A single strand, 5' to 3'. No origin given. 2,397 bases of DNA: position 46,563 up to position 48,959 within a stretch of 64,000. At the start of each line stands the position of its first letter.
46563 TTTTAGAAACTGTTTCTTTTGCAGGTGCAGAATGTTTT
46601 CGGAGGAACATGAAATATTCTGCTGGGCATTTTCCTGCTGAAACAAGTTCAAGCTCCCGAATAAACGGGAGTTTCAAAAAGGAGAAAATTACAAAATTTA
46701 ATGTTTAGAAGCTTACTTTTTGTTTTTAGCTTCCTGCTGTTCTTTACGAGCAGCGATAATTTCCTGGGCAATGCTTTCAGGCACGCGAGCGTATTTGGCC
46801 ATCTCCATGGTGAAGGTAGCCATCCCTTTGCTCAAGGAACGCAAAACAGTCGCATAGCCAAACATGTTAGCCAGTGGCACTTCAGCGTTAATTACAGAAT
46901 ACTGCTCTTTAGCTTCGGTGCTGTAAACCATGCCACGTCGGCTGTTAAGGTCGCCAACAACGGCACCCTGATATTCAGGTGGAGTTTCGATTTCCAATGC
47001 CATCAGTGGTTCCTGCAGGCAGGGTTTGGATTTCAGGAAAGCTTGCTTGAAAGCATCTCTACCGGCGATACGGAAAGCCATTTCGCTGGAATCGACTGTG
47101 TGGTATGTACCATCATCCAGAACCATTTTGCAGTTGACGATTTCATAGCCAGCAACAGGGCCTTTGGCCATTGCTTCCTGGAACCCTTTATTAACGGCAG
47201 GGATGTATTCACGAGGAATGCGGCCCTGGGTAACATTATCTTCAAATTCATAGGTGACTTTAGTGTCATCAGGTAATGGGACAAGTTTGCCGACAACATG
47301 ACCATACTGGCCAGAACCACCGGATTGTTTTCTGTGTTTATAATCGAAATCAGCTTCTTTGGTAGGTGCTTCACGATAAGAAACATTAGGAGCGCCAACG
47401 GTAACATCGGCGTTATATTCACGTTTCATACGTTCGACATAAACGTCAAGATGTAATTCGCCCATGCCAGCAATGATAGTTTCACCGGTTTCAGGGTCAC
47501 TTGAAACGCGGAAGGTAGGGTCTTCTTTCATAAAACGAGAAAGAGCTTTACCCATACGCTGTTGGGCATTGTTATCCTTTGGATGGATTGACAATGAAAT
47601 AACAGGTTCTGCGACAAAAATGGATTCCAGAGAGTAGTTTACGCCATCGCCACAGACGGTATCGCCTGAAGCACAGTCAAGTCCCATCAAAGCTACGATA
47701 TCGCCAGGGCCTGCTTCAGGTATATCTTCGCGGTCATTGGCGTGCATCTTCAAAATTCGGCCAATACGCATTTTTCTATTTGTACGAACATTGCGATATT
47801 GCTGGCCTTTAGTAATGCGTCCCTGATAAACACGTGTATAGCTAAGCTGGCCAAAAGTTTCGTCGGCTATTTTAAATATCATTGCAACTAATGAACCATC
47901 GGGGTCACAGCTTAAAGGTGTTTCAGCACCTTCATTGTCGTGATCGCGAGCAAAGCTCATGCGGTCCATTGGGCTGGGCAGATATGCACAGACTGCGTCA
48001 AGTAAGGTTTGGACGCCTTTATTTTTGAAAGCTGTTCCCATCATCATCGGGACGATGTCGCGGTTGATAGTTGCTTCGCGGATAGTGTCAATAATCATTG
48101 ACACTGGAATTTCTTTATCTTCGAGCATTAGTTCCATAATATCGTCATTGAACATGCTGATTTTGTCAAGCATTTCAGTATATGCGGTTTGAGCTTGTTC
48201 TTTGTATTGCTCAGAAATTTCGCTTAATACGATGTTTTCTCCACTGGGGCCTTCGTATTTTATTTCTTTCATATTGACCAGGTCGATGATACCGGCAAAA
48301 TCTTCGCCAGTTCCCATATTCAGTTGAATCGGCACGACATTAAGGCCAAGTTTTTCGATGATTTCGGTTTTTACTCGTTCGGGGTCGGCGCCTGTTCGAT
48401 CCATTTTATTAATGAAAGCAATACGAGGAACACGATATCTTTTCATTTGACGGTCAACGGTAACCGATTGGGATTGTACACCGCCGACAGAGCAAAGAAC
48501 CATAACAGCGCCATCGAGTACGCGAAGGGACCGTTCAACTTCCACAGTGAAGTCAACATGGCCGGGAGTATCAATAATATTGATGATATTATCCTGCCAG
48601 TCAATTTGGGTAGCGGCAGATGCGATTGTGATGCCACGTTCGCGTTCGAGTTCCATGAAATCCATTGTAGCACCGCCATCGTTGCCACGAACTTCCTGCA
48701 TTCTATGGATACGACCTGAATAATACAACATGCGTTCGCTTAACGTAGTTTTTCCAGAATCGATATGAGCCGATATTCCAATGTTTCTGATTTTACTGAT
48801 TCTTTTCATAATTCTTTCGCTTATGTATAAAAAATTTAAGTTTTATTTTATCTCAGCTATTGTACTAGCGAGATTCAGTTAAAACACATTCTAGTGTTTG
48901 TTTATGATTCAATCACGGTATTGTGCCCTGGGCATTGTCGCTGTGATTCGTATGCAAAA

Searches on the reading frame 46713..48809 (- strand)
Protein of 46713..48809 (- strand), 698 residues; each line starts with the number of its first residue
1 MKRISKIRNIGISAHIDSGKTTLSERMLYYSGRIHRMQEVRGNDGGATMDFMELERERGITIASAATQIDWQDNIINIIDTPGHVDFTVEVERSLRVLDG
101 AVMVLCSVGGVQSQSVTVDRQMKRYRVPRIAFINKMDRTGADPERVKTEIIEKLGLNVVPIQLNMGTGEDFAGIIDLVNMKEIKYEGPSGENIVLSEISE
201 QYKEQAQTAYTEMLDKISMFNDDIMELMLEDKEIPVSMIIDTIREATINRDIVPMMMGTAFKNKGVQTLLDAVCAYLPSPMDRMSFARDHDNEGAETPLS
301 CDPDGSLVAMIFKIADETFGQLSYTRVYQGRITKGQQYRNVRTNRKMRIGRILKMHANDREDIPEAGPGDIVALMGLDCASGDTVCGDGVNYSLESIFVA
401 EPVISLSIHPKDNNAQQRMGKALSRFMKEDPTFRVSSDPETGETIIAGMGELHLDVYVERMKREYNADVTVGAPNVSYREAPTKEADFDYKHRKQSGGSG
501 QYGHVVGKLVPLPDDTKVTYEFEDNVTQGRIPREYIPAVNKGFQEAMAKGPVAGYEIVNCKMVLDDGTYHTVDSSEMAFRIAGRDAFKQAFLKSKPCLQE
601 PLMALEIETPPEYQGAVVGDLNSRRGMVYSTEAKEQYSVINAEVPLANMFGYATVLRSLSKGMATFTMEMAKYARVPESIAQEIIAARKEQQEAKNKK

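Call 8: search_protein_families(library=pfam, proteins=[window:46713-48809:-])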
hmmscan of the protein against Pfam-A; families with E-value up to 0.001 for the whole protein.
window:46713-48809:- (698 aa): 7 families
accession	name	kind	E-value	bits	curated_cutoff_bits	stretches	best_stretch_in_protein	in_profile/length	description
PF00009.33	GTP_EFTU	-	1.1e-61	208.2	26.5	1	6-279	2-188/188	Elongation factor Tu GTP binding domain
PF03764.24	EFG_IV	-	8.1e-43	145.5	24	1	474-594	1-120/121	Elongation factor G, domain IV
PF14492.12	EFG_III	-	1.4e-31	108.8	27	1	399-472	1-74/75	Elongation Factor G, domain III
PF00679.30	EFG_C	-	1.3e-26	92.9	27.9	1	598-683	2-88/89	Elongation factor G C-terminus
PF03144.31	GTP_EFTU_D2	-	1e-14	55.2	30.3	1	320-386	1-73/73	Elongation factor Tu domain 2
PF22042.2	EF-G_D2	-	1.6e-14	54.2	27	1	309-386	4-82/84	Elongation factor G domain 2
PF16658.11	RF3_C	-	1.9e-07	31.4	40.1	1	407-481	14-88/132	Class II release factor RF3, C-terminal domain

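Call 11: find_encoding_contigs(protein=window:46713-48809:-, flank=10000, max_places=4)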
Protein window:46713-48809:- (698 aa): no gene with exactly this product is on record in the collection.
